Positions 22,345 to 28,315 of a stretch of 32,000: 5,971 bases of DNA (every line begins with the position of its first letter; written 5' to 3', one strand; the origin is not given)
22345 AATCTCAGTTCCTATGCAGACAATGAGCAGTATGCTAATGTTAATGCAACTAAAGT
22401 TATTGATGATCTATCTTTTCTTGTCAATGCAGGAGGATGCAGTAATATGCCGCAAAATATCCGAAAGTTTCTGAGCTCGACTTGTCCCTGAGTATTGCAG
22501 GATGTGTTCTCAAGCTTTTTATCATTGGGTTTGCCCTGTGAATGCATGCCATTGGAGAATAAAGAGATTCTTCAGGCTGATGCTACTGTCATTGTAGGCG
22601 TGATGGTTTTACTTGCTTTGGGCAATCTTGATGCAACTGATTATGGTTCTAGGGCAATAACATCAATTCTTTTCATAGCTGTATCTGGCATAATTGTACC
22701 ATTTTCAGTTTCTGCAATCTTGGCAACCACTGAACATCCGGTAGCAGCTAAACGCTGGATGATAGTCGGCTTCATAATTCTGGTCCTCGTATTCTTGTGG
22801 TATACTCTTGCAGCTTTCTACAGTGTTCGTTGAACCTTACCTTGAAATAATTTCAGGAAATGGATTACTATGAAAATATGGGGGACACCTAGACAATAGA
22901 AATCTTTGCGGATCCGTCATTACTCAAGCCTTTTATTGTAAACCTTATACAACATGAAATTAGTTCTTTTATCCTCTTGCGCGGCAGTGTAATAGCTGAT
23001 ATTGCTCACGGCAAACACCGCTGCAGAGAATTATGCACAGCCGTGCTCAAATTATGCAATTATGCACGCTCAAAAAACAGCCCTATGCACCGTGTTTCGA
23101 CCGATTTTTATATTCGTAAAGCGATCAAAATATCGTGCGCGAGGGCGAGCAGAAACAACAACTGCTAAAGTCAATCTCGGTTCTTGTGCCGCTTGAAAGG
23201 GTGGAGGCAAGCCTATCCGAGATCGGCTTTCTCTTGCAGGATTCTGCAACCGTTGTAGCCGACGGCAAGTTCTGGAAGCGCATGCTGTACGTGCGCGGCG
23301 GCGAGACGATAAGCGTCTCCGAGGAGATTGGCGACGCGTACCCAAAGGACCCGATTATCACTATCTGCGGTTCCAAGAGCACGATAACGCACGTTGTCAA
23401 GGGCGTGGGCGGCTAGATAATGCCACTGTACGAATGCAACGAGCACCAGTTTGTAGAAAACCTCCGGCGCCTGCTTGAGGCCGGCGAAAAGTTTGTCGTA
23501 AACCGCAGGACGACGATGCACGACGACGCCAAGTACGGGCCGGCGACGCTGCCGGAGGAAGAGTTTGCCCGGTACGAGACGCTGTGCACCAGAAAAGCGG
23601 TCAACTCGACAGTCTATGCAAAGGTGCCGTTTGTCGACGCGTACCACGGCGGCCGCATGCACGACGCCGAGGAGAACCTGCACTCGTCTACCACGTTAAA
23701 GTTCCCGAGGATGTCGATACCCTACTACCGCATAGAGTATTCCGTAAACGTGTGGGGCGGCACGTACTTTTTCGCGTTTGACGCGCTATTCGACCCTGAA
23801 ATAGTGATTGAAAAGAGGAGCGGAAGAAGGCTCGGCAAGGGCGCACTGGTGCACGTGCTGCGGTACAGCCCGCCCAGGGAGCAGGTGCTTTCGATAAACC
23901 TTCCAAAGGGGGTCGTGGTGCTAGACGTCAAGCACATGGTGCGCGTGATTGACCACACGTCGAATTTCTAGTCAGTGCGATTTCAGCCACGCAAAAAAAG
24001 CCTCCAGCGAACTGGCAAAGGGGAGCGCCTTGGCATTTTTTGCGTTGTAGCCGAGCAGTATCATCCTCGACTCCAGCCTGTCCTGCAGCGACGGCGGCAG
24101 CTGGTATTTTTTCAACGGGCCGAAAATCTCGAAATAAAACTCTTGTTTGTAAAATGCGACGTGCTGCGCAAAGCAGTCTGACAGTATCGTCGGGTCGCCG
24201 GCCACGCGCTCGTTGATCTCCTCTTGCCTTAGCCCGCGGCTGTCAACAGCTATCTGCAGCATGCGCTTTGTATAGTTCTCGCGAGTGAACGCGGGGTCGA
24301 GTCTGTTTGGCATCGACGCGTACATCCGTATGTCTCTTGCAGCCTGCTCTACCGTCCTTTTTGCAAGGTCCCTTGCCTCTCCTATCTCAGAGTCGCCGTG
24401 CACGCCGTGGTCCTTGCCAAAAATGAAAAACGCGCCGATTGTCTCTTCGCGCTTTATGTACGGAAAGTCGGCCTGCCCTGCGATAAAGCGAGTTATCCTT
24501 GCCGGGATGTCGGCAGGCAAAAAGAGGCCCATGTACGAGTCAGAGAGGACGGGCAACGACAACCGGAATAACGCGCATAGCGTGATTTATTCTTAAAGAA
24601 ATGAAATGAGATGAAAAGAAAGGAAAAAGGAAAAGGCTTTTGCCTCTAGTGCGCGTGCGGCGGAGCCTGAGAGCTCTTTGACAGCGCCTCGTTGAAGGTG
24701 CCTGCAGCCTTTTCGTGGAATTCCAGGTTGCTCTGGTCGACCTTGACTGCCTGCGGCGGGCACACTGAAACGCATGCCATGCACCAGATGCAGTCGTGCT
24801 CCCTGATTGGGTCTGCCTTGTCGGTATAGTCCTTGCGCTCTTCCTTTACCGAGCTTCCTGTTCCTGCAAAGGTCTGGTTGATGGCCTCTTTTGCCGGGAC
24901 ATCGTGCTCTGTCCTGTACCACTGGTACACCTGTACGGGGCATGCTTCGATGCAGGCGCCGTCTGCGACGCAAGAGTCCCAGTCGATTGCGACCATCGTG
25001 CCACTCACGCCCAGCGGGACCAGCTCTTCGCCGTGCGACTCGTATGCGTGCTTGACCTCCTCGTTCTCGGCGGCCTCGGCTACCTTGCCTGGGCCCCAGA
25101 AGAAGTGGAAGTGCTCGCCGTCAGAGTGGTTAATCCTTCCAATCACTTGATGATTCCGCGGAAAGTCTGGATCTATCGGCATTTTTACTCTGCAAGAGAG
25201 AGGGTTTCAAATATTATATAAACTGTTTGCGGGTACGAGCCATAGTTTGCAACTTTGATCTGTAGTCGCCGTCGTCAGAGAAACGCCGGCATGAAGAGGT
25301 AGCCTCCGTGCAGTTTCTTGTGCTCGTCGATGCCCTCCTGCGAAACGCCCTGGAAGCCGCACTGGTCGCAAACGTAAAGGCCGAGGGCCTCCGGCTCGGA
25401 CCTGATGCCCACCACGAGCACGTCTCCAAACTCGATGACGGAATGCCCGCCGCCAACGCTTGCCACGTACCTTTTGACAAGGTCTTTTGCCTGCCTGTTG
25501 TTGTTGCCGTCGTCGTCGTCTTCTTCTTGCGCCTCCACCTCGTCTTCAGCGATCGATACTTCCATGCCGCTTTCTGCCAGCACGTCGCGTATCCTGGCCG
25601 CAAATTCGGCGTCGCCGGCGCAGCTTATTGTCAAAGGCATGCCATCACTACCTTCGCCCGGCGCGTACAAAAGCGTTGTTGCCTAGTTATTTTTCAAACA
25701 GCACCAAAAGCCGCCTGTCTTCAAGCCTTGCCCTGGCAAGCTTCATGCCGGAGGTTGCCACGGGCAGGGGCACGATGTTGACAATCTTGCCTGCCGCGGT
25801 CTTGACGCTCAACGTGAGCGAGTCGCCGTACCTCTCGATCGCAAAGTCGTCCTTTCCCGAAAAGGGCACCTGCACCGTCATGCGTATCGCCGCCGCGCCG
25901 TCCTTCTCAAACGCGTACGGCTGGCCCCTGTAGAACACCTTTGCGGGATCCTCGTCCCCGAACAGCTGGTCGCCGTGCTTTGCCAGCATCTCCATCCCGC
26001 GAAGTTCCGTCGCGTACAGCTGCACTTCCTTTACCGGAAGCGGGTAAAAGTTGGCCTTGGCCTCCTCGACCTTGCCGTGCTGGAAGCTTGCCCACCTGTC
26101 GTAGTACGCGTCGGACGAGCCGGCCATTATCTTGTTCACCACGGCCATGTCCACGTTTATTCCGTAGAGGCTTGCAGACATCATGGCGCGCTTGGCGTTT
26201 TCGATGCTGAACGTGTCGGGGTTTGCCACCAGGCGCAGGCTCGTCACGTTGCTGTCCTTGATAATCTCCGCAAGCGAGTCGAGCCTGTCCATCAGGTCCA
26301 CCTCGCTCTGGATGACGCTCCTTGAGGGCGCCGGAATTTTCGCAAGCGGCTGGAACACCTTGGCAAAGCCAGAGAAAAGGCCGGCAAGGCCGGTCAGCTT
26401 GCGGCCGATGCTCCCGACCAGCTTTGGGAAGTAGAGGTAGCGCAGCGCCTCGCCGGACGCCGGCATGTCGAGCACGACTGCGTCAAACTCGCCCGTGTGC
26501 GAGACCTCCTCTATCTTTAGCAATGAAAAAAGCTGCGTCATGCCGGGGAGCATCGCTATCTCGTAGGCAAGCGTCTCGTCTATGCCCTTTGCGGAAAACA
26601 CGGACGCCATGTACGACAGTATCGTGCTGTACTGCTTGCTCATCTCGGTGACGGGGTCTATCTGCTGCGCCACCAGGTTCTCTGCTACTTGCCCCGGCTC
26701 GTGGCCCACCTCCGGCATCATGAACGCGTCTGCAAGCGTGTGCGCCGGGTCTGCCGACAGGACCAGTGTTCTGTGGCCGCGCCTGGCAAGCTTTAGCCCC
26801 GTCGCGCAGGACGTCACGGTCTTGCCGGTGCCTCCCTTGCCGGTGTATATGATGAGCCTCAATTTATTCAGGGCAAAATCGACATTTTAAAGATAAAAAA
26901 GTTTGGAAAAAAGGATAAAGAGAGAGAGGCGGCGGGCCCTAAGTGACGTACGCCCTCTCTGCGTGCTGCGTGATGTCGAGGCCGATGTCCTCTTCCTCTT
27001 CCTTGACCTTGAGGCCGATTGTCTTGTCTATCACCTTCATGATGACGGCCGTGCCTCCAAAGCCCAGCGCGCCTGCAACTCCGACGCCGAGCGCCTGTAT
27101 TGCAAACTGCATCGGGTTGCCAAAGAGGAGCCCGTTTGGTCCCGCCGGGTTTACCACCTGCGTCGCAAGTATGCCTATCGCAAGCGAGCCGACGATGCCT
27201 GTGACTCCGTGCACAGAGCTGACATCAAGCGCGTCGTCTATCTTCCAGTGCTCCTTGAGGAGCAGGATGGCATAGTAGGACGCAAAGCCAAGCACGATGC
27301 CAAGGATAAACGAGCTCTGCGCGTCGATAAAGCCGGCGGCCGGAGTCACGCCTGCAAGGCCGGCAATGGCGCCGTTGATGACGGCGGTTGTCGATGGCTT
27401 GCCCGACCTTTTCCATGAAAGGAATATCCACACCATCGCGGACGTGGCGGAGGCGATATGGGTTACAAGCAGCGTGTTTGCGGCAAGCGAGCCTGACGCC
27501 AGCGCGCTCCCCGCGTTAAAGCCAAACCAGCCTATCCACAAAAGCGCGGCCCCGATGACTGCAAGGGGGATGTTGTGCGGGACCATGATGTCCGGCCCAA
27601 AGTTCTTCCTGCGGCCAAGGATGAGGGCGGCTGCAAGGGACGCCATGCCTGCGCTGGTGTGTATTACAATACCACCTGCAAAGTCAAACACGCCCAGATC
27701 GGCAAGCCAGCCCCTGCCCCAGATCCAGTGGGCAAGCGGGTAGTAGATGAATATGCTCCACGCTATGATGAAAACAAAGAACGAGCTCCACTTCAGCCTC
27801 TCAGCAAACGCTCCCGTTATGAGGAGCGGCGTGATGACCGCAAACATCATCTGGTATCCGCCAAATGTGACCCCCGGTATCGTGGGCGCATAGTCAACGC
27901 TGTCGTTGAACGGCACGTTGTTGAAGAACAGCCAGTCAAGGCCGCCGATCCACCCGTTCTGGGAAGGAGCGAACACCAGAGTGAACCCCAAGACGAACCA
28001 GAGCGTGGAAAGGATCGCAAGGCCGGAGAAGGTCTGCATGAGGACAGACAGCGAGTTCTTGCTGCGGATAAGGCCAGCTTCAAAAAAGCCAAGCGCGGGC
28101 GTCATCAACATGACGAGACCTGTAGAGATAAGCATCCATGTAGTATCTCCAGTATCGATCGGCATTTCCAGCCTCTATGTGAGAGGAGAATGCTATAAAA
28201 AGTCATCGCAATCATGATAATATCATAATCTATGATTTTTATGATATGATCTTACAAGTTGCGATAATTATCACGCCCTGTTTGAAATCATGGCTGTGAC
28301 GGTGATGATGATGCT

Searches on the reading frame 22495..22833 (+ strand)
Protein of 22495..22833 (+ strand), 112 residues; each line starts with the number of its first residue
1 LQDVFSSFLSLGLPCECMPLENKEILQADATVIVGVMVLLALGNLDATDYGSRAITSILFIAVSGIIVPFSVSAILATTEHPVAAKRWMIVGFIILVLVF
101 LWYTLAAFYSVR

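Call 6: search_protein_families(library=pfam, proteins=[window:22495-22833:+], max_evalue=0.01)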
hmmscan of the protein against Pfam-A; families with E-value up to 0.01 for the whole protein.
window:22495-22833:+ (112 aa): 1 family
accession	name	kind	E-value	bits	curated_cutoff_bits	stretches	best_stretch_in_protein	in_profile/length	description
PF19094.5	EMC6_arch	-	0.0039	18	26.7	1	28-105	12-84/87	EMC6-arch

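Call 89: search_protein_families(library=phrogs, proteins=[window:22546-22833:+], max_evalue=0.01)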
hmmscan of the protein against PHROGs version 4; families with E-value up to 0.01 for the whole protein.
window:22546-22833:+ (95 aa): 0 families

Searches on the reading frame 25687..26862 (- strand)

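Call 7: search_protein_families(library=pfam, proteins=[window:25687-26862:-], max_evalue=0.001)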
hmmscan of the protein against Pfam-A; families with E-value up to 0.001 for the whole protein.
window:25687-26862:- (391 aa): 6 families
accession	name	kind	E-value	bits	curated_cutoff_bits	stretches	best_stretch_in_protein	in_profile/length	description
PF02374.21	ArsA_ATPase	-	1e-68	232.2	24.3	1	1-300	1-303/305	Anion-transporting ATPase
PF01656.29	CbiA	-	4.5e-08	33.5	25.4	1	4-155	2-54/125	CobQ/CobB/MinD/ParA nucleotide binding domain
PF13614.12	AAA_31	-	2.2e-06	28.2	27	1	5-136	6-128/177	AAA domain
PF17886.7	ArsA_HSP20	-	6e-05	23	22.5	1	326-389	4-63/63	HSP20-like domain found in ArsA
PF00142.24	Fer4_NifH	-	6.7e-05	22.9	25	1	3-42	3-41/271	4Fe-4S iron sulfur cluster binding proteins, NifH/frxC family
PF10609.15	ParA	-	6.9e-05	22.8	27.1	0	3-108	6-99/246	NUBPL iron-transfer P-loop NTPase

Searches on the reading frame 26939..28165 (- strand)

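Call 7: search_protein_families(library=pfam, proteins=[window:26939-28165:-], max_evalue=0.001)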
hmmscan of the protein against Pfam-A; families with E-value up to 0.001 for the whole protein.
window:26939-28165:- (408 aa): 1 family
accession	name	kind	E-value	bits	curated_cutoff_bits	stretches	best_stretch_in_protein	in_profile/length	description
PF00909.26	Ammonium_transp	-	1.7e-111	373.2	23.2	1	10-406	2-399/399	Ammonium Transporter Family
